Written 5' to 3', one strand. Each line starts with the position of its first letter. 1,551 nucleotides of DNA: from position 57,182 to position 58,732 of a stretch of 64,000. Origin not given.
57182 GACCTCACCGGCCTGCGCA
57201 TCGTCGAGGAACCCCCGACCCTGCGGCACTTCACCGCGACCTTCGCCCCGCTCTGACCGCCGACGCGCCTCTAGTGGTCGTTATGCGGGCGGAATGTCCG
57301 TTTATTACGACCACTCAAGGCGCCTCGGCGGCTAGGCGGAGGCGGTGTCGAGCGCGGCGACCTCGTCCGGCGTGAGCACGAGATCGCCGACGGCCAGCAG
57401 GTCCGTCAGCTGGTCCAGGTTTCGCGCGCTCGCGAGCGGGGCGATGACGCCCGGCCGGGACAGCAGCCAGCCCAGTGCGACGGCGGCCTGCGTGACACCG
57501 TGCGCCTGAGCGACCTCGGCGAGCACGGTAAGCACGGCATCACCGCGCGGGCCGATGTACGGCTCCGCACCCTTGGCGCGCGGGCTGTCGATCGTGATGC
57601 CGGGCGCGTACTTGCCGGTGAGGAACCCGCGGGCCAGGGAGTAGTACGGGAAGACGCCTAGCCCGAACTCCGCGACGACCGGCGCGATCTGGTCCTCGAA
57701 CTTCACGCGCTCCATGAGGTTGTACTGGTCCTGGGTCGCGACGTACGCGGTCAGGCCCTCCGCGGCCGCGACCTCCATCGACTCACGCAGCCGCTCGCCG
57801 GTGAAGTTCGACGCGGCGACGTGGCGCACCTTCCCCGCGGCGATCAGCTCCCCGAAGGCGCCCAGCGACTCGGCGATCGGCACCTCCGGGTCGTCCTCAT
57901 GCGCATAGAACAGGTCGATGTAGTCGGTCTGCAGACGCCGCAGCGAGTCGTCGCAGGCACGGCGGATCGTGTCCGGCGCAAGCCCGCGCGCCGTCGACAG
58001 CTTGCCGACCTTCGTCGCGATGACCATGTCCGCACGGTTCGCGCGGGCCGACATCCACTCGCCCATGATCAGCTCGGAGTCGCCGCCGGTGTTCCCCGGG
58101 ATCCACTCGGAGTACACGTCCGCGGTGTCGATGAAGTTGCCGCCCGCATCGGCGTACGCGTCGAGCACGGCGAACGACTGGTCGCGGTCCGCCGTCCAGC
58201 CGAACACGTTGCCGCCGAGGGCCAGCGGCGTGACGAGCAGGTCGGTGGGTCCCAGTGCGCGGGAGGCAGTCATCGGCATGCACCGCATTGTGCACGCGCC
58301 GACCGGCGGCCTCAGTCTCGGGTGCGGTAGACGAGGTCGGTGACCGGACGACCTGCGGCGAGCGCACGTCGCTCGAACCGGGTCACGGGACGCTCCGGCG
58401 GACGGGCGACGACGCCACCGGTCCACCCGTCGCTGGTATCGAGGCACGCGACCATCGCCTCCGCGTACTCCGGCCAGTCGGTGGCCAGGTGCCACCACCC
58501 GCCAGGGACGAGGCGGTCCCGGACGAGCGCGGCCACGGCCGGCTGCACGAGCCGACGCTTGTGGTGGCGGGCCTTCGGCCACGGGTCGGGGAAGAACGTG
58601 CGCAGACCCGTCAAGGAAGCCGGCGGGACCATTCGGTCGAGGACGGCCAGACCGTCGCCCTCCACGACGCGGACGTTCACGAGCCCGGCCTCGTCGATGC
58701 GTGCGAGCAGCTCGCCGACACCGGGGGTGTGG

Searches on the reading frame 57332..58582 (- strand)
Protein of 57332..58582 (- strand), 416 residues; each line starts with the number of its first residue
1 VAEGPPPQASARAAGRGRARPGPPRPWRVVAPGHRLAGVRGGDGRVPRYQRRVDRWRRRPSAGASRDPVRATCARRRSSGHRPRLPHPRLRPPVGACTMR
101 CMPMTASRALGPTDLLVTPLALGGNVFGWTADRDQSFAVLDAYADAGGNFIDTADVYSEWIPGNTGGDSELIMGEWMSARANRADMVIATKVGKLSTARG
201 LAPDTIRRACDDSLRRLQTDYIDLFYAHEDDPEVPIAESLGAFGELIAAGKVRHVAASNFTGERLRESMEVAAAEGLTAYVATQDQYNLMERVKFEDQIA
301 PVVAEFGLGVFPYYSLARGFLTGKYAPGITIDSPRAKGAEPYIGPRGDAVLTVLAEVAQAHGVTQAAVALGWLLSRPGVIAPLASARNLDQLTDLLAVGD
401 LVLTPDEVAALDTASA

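Call 47: search_protein_families(library=pfam, proteins=[window:57332-58582:-], max_evalue=0.001)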
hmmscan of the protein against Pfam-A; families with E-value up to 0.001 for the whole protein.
window:57332-58582:- (416 aa): 1 family
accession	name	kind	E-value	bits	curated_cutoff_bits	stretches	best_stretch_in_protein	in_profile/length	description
PF00248.27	Aldo_ket_red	-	7.1e-63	212.8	24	1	120-414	2-289/291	Aldo/keto reductase family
